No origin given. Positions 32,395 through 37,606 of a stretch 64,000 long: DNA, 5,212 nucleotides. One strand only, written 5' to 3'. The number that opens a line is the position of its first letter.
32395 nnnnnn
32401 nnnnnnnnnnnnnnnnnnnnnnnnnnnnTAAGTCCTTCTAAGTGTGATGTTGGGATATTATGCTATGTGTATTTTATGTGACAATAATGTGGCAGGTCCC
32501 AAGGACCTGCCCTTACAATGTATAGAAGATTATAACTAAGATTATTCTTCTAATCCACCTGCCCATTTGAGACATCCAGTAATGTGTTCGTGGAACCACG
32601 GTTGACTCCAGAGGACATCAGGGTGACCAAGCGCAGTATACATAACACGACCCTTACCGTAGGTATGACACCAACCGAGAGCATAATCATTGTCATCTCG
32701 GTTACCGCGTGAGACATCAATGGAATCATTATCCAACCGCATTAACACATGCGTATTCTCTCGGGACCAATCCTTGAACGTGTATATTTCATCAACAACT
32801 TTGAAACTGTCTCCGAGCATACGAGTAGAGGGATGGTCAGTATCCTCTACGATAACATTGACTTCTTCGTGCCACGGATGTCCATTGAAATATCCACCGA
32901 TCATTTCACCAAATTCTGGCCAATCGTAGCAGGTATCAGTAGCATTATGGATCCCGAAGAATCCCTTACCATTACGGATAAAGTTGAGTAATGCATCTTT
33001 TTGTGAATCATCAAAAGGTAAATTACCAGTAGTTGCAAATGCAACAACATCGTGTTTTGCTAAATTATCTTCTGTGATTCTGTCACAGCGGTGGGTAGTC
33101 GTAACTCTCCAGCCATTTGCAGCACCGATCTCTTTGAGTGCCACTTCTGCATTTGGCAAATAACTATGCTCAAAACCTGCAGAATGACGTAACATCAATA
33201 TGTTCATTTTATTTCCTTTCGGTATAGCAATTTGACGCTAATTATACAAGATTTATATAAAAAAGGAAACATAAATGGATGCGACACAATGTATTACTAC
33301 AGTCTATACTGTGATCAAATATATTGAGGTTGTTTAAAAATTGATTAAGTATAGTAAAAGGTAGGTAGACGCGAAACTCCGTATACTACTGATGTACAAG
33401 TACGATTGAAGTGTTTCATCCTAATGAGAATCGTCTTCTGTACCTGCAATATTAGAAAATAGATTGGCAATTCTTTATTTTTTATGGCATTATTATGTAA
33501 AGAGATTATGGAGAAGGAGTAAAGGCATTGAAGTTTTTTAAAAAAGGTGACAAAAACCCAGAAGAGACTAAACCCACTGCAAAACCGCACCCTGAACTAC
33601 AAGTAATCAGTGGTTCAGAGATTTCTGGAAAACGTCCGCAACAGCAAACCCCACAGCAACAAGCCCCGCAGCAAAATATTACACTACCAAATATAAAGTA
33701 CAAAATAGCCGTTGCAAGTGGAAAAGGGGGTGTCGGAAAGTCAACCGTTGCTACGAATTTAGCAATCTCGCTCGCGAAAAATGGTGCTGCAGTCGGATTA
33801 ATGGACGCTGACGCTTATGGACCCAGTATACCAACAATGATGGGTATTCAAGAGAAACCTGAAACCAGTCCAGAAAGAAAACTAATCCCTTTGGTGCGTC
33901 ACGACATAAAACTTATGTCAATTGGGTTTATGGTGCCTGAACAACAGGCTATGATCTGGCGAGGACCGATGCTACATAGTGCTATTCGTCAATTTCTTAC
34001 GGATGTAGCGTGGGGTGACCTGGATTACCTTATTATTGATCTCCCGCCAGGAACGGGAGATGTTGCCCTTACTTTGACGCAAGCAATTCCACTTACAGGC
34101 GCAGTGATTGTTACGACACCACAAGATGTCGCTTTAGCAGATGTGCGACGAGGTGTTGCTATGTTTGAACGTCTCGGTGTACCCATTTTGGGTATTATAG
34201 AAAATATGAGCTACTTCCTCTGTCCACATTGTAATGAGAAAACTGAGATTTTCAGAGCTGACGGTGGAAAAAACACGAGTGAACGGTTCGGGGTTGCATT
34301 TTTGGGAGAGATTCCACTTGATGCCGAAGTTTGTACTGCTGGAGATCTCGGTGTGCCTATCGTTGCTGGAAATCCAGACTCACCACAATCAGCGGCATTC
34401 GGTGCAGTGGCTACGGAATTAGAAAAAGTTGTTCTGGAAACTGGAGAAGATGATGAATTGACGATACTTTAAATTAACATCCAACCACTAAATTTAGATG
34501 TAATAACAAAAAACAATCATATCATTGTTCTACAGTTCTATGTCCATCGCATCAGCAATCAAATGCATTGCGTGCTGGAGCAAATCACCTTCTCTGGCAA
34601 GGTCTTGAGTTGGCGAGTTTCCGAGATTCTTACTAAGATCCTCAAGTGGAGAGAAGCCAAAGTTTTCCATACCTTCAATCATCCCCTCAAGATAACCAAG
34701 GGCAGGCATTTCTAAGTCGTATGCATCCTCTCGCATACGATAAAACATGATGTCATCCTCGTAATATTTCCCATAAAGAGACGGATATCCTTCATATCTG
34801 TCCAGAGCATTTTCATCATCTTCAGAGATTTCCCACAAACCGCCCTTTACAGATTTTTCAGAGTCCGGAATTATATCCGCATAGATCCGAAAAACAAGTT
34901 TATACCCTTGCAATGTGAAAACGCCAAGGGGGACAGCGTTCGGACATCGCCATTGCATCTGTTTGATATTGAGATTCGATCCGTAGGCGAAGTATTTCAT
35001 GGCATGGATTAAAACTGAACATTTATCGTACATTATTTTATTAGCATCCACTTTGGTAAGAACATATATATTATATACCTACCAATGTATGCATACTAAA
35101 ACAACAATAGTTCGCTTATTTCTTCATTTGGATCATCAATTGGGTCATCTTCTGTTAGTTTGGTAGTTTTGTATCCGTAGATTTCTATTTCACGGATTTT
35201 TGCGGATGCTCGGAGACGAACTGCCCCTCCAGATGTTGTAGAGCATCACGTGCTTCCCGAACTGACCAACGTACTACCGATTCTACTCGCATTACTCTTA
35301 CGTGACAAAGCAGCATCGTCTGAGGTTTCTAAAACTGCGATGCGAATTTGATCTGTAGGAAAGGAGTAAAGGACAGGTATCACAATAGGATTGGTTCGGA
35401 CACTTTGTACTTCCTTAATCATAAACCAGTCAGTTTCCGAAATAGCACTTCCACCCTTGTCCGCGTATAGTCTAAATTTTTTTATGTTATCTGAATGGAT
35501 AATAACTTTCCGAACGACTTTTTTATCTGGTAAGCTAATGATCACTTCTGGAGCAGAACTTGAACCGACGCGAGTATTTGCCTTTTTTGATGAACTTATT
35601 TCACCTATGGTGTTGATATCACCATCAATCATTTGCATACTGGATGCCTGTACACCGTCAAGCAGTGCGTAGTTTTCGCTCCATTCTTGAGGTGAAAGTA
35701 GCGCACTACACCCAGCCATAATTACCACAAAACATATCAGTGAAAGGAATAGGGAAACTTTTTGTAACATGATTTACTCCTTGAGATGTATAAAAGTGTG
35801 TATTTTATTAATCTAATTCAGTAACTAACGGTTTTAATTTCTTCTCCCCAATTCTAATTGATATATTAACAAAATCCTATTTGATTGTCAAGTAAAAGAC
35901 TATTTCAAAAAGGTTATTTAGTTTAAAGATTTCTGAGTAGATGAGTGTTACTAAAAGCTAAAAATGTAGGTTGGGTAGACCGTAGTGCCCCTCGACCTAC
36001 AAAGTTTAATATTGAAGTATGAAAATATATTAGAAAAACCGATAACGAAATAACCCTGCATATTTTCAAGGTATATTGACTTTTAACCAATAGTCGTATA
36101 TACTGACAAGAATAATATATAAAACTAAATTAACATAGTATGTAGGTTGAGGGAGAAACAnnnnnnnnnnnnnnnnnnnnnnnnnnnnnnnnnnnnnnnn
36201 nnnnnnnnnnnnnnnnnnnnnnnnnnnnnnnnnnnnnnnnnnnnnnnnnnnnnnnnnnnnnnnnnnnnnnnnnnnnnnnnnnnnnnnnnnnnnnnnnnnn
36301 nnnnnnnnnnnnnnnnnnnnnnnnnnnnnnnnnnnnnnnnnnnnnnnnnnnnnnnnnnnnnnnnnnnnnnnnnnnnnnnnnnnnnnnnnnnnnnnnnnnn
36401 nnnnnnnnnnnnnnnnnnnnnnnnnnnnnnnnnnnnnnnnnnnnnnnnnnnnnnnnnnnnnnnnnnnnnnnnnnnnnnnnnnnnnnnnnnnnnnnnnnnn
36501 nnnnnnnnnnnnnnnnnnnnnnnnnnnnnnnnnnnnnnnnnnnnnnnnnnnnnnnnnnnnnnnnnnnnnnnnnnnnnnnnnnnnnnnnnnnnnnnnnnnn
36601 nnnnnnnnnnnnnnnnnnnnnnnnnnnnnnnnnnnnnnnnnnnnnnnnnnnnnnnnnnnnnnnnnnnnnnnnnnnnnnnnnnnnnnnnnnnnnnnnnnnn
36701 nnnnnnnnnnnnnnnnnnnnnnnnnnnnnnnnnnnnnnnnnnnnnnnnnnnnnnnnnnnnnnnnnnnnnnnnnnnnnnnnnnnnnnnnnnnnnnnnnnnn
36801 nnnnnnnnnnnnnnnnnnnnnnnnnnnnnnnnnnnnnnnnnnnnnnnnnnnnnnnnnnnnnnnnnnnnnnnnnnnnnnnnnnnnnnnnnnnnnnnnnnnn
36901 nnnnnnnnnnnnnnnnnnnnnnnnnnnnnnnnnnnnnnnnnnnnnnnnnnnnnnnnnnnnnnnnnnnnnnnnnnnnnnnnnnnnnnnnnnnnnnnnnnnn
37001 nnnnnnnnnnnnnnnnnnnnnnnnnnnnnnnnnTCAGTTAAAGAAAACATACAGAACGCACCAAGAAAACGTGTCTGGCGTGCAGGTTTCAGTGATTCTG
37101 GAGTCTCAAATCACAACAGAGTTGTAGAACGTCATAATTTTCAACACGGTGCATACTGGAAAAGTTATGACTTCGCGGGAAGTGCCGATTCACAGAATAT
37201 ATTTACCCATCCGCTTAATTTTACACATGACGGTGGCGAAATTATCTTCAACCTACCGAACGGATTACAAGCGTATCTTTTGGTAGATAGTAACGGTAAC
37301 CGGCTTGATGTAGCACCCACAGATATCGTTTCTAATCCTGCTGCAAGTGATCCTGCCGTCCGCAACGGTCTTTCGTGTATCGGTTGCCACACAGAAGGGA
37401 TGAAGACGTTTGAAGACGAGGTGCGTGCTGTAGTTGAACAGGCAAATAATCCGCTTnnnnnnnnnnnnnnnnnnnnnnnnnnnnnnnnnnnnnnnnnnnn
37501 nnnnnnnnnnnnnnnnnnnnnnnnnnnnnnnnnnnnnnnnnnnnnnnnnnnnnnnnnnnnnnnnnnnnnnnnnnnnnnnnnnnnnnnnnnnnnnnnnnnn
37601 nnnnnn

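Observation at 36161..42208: Giant chimeric cell-surface protein: heme module, LRR arrays, cohesin, dockerin and T9SS sorting tail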

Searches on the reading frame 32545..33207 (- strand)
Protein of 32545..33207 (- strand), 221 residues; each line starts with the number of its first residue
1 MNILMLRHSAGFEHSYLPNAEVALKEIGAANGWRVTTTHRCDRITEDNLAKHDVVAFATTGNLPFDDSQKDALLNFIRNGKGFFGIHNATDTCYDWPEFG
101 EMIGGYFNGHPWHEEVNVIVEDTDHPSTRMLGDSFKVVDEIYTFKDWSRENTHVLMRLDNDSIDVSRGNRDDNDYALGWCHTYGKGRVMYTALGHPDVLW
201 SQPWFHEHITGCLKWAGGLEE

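Call 36: search_protein_families(library=pfam, proteins=[window:32545-33207:-], max_evalue=0.00001)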
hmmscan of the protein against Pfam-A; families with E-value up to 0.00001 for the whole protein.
window:32545-33207:- (221 aa): 1 family
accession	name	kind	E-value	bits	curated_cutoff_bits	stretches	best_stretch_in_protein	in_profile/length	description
PF06283.17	ThuA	-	2e-51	175.6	33.4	1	3-216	2-209/209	Trehalose utilisation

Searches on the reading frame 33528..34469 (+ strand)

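Call 36: search_protein_families(library=pfam, proteins=[window:33528-34469:+], max_evalue=0.00001)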
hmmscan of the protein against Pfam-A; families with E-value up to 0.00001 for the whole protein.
window:33528-34469:+ (314 aa): 5 families
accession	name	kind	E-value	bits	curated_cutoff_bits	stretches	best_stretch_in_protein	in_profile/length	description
PF10609.15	ParA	-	3.4e-105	351.3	27.1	1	55-298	1-245/246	NUBPL iron-transfer P-loop NTPase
PF01656.29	CbiA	-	4.8e-14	52.8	25.4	1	60-276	1-123/125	CobQ/CobB/MinD/ParA nucleotide binding domain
PF13614.12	AAA_31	-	2e-10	41.3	27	1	59-99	3-43/177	AAA domain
PF02374.21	ArsA_ATPase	-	8.6e-07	28.9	24.3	0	59-94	2-37/305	Anion-transporting ATPase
PF09140.17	MipZ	-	1.1e-06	28.6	20.7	1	59-125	2-65/262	ATPase MipZ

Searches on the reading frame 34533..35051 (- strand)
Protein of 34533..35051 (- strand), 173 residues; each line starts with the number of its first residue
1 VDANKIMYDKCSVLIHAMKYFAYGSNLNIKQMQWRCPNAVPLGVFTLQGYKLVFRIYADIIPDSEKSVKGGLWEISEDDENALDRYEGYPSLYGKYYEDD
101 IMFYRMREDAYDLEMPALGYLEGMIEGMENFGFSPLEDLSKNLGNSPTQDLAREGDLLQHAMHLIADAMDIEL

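Call 36: search_protein_families(library=pfam, proteins=[window:34533-35051:-], max_evalue=0.00001)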
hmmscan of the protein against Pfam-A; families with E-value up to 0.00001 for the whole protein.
window:34533-35051:- (173 aa): 1 family
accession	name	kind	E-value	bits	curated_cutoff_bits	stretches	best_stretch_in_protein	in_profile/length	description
PF06094.17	GGACT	-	1.5e-11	45.4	22.8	1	20-95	1-82/120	Gamma-glutamyl cyclotransferase, AIG2-like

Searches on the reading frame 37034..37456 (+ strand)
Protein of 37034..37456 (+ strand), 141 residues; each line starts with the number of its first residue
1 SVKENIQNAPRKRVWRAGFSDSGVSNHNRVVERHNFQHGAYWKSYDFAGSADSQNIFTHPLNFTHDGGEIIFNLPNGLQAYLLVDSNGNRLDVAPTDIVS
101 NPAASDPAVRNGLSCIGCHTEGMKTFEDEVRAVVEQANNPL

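Call 73: search_solved_structures(query=A5, max_evalue=10, show_alignments=3)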
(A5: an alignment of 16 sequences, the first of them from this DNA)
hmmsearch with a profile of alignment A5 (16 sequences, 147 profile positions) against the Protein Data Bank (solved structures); distinct sequences matched with E-value up to 10: 6.
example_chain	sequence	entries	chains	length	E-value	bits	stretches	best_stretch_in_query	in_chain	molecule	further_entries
9wt9_A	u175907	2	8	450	2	11.3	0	107-140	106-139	Cytochrome c,Multiheme cytochrome c selenoprotein mutant (MccSep U325A) | Cytochrome c,Multiheme cytochrome c selenoprotein (MccSep)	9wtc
9wt8_A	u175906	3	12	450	2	11.3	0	107-140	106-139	Cytochrome c,Multiheme cytochrome c selenoprotein (MccSep)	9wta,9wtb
3ubr_A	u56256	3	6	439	4.1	10.3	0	109-127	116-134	Cytochrome c-552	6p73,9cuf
1fs7_A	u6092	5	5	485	7.3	9.4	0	116-141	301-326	CYTOCHROME C NITRITE REDUCTASE | Cytochrome c-552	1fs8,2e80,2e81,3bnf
3bng_A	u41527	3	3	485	7.7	9.4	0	116-141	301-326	Cytochrome c-552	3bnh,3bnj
1fs9_A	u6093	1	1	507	8.4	9.3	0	116-141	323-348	CYTOCHROME C NITRITE REDUCTASE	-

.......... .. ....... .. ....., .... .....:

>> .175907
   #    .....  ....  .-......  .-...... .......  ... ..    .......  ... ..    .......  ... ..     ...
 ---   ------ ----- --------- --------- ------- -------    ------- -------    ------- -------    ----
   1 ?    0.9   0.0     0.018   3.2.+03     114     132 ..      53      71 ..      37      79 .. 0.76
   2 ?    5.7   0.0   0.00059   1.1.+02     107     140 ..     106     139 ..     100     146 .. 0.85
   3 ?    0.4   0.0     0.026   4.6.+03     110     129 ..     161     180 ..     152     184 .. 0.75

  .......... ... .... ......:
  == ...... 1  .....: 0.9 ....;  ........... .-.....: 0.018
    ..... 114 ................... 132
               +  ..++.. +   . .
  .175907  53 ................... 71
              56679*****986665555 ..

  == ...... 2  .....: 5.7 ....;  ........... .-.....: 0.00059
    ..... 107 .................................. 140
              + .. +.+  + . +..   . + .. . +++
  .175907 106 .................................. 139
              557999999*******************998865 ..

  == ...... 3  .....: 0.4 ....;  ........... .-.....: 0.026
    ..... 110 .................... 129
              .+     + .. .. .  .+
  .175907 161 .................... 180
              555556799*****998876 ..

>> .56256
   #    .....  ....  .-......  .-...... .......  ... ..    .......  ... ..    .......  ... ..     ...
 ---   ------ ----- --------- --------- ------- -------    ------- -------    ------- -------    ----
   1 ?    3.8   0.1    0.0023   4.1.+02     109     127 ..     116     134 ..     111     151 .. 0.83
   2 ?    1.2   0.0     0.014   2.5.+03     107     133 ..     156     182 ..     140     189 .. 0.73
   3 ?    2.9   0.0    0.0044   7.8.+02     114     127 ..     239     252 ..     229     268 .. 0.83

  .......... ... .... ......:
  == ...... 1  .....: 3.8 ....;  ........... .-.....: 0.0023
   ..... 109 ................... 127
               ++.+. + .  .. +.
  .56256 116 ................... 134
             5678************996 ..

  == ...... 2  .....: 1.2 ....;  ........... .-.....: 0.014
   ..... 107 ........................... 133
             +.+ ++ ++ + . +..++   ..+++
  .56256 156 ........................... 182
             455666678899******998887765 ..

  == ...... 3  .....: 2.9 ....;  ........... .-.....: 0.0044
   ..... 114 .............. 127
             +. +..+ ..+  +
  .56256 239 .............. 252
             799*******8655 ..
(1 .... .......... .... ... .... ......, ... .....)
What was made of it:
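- Tried and rejected: A profile of aa 292-432 searched against PDB sequences gave only generic CxxCH matches (call 73).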
